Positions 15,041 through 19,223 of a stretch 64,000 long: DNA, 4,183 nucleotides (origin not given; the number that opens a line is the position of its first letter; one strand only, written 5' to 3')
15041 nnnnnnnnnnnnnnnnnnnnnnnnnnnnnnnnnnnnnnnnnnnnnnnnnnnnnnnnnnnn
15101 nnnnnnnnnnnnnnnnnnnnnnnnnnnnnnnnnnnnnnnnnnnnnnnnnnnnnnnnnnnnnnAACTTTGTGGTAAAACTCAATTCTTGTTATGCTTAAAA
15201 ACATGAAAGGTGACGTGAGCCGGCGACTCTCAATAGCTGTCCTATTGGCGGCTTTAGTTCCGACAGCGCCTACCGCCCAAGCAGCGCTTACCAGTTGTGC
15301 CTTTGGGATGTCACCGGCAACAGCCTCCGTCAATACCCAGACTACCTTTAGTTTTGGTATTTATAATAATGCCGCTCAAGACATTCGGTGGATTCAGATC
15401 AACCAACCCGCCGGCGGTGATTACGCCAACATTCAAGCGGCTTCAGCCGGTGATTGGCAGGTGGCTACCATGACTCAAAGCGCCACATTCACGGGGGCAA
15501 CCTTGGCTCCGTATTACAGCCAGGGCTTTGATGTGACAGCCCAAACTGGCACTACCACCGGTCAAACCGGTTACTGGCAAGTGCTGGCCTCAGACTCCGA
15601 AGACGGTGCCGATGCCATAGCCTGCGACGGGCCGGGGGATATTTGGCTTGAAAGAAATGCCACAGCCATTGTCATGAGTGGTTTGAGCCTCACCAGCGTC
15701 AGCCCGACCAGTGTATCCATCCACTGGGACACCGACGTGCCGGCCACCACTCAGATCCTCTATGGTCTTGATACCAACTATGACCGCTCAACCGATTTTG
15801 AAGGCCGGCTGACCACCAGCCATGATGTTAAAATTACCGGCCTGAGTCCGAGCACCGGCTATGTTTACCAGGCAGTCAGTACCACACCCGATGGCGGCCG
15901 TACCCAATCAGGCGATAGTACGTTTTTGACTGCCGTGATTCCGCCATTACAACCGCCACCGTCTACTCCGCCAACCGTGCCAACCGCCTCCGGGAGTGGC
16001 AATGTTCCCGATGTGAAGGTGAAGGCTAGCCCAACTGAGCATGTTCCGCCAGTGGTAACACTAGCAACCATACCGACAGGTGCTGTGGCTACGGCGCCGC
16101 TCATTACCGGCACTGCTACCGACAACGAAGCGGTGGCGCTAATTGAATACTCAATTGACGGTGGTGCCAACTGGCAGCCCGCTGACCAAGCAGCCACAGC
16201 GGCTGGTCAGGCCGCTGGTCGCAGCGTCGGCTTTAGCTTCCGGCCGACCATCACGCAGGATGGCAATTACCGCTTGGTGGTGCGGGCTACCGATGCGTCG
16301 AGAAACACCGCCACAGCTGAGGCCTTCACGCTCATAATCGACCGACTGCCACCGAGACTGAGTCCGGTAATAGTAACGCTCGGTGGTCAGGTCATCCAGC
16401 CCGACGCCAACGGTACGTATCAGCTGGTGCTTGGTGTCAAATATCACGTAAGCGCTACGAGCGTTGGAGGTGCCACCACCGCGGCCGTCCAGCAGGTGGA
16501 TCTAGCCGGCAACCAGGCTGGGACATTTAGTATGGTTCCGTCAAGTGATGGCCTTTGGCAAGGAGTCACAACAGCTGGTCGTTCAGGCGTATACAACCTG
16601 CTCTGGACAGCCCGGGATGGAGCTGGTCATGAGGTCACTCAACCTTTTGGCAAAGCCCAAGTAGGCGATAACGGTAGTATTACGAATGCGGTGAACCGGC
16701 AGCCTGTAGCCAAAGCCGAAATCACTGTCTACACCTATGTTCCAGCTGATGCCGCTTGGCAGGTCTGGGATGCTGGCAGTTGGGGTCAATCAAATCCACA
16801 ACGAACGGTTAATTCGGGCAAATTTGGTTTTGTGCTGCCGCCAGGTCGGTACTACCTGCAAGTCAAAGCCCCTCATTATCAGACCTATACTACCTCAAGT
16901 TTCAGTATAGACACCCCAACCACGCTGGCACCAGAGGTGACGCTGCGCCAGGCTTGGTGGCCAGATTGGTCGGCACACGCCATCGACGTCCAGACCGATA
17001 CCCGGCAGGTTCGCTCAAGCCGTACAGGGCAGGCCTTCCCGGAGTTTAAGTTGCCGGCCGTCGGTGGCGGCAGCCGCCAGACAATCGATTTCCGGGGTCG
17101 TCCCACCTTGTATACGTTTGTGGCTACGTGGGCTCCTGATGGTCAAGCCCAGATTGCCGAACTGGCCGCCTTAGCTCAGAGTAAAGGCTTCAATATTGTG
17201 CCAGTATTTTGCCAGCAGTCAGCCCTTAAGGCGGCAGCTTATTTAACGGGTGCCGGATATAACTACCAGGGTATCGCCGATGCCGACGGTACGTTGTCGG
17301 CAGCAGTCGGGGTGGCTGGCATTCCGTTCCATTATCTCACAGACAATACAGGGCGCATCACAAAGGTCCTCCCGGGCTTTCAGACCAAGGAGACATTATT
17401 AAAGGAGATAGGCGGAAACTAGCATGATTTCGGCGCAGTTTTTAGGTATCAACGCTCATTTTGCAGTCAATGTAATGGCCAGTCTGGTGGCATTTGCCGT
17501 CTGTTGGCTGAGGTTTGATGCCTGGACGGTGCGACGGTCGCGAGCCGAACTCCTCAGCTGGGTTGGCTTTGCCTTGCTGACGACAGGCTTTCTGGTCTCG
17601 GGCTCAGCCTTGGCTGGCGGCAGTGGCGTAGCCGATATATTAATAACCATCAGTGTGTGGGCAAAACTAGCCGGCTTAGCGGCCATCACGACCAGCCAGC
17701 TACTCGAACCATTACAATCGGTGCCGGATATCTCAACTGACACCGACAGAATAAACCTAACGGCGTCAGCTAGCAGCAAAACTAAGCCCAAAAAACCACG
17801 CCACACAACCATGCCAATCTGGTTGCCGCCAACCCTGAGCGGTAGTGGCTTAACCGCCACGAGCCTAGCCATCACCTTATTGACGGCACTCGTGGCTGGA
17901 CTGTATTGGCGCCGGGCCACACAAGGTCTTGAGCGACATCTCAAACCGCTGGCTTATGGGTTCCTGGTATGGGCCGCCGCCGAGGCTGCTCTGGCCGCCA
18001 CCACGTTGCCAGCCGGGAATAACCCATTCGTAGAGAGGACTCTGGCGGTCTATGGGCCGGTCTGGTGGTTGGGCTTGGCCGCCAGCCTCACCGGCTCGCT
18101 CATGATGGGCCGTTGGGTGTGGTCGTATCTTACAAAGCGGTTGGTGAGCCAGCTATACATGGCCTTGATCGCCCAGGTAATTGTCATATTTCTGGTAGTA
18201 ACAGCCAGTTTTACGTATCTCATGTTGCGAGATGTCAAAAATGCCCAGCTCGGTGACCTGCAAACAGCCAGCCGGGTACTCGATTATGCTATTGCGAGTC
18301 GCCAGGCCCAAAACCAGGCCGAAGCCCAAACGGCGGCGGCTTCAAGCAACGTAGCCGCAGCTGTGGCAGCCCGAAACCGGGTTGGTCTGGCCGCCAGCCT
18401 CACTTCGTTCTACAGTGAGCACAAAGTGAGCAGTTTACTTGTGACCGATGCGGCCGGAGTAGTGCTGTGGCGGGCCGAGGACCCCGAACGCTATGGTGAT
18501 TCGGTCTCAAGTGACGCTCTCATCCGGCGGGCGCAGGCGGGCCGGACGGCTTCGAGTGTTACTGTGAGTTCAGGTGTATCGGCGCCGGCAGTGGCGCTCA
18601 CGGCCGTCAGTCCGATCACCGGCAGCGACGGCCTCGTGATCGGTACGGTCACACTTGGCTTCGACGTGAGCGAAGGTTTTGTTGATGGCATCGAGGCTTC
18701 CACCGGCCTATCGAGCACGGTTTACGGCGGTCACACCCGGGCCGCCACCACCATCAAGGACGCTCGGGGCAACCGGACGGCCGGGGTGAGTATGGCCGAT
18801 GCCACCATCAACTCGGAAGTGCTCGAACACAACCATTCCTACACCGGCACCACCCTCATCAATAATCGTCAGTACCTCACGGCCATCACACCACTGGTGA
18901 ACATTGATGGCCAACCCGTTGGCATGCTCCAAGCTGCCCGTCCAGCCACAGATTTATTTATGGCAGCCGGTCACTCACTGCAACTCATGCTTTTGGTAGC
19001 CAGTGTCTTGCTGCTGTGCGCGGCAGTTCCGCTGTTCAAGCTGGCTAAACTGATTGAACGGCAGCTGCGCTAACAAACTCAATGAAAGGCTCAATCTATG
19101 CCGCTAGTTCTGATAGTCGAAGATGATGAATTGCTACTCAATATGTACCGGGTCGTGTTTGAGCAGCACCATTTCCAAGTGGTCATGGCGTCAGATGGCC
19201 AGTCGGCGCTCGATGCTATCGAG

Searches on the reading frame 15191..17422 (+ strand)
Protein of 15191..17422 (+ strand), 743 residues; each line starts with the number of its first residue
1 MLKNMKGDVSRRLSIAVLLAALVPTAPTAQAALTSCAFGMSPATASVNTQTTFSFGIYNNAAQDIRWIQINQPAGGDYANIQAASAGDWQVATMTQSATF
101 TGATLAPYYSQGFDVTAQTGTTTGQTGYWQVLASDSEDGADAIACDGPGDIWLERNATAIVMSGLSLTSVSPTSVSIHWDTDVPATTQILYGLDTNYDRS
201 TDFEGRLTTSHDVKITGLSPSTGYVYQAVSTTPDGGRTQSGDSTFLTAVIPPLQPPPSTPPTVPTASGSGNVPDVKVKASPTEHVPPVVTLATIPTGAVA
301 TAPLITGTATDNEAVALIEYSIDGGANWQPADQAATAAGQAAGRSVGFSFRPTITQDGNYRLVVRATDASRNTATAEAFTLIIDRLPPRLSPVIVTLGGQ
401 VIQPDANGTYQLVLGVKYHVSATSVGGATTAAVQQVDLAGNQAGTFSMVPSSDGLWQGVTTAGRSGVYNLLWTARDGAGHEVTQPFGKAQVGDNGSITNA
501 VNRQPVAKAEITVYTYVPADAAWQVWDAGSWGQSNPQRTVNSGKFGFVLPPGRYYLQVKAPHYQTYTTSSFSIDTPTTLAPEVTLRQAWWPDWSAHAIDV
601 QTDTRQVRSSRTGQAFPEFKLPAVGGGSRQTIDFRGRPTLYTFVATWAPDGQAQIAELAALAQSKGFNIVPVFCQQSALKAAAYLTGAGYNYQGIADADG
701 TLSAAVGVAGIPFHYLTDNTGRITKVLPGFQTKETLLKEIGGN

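Call 32: search_protein_families(library=pfam, proteins=[window:15191-17422:+], max_evalue=0.001)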
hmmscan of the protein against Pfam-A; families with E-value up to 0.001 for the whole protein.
window:15191-17422:+ (743 aa): 6 families
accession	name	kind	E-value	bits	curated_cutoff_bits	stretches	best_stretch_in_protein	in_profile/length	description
PF08534.16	Redoxin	-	2.1e-09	37.8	26.6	1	612-727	2-132/148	Redoxin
PF00578.27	AhpC-TSA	-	5.9e-08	33.1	26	1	613-725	2-123/124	AhpC/TSA family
PF16656.11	Pur_ac_phosph_N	-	3.2e-07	31.3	30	1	165-233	6-83/93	Purple acid Phosphatase, N-terminal domain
PF13620.12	CarboxypepD_reg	-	2.7e-06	28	32.3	1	495-585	4-81/82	Carboxypeptidase regulatory-like domain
PF19077.6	Big_13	-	8.9e-06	26.6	27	1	301-384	27-101/102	Bacterial Ig-like domain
PF00041.27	fn3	-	0.00044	20.9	25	0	164-239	5-76/84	Fibronectin type III domain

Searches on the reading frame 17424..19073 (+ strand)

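Call 32: search_protein_families(library=pfam, proteins=[window:17424-19073:+], max_evalue=0.001)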
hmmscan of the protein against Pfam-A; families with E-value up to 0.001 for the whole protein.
window:17424-19073:+ (549 aa): 6 families
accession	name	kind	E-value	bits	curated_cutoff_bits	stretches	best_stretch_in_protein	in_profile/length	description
PF17202.10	sCache_3_3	-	5.6e-20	72.1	28.8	1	418-511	8-100/107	Single cache domain 3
PF14827.12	dCache_3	-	1.8e-17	64.1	25.7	1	281-506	10-233/239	Double sensory domain of two-component sensor kinase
PF17201.10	Cache_3-Cache_2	-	1e-08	35.3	27.7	1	419-502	90-178/299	Cache 3/Cache 2 fusion domain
PF17203.10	sCache_3_2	-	6.9e-07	29.9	28.4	0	293-414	10-127/140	Single cache domain 3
PF05228.19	CHASE4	-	3e-05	24.6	26.2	1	290-433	2-139/140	CHASE4 domain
PF02743.24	dCache_1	-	0.00086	19.3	45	0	274-416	6-153/240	Cache domain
